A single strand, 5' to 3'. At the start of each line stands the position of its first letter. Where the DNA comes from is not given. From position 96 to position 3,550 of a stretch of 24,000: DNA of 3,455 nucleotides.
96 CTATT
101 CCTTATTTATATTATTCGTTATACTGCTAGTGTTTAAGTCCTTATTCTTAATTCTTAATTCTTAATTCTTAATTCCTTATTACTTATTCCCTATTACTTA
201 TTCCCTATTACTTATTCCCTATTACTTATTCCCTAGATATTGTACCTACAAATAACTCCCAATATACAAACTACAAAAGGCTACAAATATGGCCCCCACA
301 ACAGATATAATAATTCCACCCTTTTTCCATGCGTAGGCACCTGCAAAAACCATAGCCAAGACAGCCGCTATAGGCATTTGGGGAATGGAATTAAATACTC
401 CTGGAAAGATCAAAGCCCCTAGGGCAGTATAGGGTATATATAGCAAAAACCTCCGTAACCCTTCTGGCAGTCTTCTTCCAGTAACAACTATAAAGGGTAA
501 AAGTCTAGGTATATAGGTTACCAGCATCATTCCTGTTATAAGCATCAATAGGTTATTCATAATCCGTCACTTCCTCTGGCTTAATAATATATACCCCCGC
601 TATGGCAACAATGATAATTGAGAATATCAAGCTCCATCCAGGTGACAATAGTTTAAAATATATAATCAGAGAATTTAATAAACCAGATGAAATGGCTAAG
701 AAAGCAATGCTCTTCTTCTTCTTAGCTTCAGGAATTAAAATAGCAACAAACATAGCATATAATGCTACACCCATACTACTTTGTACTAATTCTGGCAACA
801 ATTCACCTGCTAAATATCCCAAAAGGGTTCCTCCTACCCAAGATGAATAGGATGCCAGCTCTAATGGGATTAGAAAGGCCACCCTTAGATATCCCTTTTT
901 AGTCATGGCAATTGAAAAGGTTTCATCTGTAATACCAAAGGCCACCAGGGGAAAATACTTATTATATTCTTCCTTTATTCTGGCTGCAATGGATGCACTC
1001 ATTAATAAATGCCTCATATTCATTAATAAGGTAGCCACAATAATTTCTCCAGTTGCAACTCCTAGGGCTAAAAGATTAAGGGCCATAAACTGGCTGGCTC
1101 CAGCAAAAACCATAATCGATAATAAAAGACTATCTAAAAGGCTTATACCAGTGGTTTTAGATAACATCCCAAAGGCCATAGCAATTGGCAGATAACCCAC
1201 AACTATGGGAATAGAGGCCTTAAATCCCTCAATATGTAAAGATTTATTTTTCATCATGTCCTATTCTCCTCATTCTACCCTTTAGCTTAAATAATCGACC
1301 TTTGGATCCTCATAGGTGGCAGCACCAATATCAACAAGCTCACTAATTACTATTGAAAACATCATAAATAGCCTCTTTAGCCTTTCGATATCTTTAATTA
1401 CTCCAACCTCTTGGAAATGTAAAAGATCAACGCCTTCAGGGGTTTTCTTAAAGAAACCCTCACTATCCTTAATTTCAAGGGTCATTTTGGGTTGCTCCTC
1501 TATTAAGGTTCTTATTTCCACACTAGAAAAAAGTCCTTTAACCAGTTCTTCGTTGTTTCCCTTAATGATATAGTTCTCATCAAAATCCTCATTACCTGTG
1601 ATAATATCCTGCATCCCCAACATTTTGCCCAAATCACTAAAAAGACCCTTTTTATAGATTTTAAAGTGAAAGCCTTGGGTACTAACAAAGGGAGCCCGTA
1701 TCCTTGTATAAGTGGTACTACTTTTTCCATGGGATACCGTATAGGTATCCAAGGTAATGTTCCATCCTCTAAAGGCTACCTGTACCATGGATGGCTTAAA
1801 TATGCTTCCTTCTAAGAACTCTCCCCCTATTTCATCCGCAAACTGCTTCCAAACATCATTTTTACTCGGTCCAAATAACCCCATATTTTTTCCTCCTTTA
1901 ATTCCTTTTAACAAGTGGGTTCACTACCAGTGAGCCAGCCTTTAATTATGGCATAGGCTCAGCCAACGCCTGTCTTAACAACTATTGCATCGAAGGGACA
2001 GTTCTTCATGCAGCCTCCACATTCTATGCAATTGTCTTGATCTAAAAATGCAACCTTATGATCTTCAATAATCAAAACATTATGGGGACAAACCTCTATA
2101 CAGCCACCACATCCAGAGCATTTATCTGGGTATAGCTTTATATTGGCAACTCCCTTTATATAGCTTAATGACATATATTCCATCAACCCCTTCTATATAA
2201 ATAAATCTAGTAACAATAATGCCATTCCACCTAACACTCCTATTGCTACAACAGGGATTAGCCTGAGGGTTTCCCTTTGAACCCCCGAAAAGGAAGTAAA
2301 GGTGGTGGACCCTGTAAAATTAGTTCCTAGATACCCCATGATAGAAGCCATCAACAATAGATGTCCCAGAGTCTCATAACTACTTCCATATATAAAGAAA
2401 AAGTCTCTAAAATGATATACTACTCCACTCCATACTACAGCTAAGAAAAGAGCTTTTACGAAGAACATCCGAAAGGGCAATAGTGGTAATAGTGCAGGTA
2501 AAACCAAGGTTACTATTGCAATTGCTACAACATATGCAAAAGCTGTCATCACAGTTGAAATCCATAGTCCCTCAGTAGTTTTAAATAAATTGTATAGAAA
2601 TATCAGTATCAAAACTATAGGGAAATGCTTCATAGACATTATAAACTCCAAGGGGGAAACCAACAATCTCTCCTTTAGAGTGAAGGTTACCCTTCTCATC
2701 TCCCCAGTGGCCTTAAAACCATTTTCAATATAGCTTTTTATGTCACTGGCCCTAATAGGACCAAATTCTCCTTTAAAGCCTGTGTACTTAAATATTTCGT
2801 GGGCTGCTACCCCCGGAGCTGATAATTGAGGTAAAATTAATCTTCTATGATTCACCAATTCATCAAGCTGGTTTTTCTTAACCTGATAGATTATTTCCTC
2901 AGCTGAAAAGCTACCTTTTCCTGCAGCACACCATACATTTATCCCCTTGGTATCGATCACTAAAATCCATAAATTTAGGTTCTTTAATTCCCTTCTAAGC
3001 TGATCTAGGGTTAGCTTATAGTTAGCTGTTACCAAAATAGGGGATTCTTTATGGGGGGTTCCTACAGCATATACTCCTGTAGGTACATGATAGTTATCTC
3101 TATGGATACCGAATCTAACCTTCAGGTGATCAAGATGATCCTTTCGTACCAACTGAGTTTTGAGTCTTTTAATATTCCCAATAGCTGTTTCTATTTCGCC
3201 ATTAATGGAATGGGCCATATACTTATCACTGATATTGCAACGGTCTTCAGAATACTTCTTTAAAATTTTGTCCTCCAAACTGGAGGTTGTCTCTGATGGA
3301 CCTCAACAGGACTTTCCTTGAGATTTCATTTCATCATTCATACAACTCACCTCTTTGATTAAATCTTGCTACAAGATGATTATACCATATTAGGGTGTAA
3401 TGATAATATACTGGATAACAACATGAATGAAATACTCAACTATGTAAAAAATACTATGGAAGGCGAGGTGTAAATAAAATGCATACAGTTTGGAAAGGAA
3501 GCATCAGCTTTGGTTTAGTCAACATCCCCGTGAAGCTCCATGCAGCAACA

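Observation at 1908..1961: hgcB: the annotated stop is a TGA at the position of the conserved post-cluster Cys; read-through restores the missing HgcB C-terminal tail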

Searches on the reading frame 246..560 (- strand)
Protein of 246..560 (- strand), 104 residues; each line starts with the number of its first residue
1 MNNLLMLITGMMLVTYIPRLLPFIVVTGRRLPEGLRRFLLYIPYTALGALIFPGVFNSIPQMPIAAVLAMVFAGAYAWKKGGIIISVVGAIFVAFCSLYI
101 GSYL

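Call 56: find_encoding_contigs(protein=window:246-560:-, flank=10000, max_places=2)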
Protein window:246-560:- (104 aa): 1 contig read that carries it; 1 place shown.
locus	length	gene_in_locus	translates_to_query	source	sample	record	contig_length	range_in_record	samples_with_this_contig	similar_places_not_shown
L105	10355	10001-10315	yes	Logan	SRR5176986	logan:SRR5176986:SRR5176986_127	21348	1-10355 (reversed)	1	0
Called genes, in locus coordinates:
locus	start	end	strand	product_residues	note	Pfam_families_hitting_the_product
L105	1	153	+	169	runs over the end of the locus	PF00210:Ferritin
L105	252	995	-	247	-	PF00072:Response_reg, PF04397:LytTR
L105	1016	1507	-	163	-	PF24961:NfeD_membrane, PF01957:NfeD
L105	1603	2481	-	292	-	PF14689:SPOB_a, PF02518:HATPase_c, PF14501:HATPase_c_5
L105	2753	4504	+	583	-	PF13687:DUF4153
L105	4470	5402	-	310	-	PF21686:LigD_Prim-Pol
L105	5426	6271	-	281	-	PF01068:DNA_ligase_A_M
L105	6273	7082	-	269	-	PF02735:Ku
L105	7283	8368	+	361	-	PF03599:CdhD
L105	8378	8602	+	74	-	PF13237:Fer4_10, PF00037:Fer4, PF12838:Fer4_7, PF13187:Fer4_9, PF12797:Fer4_2 (weak), PF12837:Fer4_6 (weak), PF00037:Fer4 (weak), PF14697:Fer4_21 (weak), +6 more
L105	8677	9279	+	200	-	-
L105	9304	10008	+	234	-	PF03591:AzlC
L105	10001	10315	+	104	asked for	PF05437:AzlD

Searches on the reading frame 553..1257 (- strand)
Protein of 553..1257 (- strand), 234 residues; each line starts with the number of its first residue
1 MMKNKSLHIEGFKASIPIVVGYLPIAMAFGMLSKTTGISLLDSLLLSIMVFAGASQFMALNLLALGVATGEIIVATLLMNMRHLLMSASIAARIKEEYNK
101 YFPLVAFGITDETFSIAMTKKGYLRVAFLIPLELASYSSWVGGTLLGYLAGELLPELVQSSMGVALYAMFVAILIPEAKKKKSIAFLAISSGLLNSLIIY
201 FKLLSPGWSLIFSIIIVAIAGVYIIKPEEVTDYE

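Call 59: search_protein_families(library=pfam, proteins=[window:553-1257:-], max_evalue=0.001)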
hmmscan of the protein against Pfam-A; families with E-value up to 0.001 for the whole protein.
window:553-1257:- (234 aa): 1 family
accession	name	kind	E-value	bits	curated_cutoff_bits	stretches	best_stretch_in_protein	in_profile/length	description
PF03591.19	AzlC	-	6.6e-39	133.9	32.1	1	17-154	1-137/137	AzlC protein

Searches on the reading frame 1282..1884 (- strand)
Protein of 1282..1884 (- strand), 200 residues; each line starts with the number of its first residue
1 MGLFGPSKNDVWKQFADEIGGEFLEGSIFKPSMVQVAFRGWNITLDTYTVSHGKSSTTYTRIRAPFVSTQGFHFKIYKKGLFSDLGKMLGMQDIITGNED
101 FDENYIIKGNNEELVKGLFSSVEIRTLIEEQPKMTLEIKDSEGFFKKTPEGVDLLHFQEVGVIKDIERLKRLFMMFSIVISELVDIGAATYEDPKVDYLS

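Call 9: search_protein_families(library=ncbifam, proteins=[window:1282-1884:-], max_evalue=0.01)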
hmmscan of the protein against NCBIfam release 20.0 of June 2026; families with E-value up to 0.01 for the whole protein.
window:1282-1884:- (200 aa): 0 families

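Call 59: search_protein_families(library=pfam, proteins=[window:1282-1884:-], max_evalue=0.001)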
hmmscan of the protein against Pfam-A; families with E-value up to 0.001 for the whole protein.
window:1282-1884:- (200 aa): 0 families

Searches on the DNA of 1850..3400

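Call 49: search_rna_families(source=window, start=1850, end=3400, threshold=evalue, max_evalue=10)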
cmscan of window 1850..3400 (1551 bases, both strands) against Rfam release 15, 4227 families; matches with E-value up to 10: 6.
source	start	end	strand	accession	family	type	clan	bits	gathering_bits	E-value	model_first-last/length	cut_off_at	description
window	2661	2737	-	RF01054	preQ1-II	Cis-reg; riboswitch;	-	21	47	1.6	1-99/99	no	PreQ1-II (pre queuosine) riboswitch aptamer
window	3245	3340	-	RF01559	DdR1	Gene; snRNA; snoRNA; CD-box;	-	17.9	70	3.1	1-66/66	no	Dictyostelium snoRNA DdR1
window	2383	2413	-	RF01379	CRISPR-DR66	Gene; CRISPR;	CL00014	17.1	45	9.8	1-37/37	no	CRISPR RNA direct repeat element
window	3122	3196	+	RF01509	Afu_300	Gene; snRNA; snoRNA; CD-box;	-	16.5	40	3.8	1-91/91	no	A. fumigatus snoRNA Afu_300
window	2437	2485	-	RF00519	suhB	Gene; sRNA;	CL00108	16.1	41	2.9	1-77/77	no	Makes More Granules Regulator RNA (mmgR)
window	2252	2367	+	RF02039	SPRY4-IT1_2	Gene; lncRNA;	-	14.3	40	2.8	1-120/120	no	SPRY4-IT1 conserved region 2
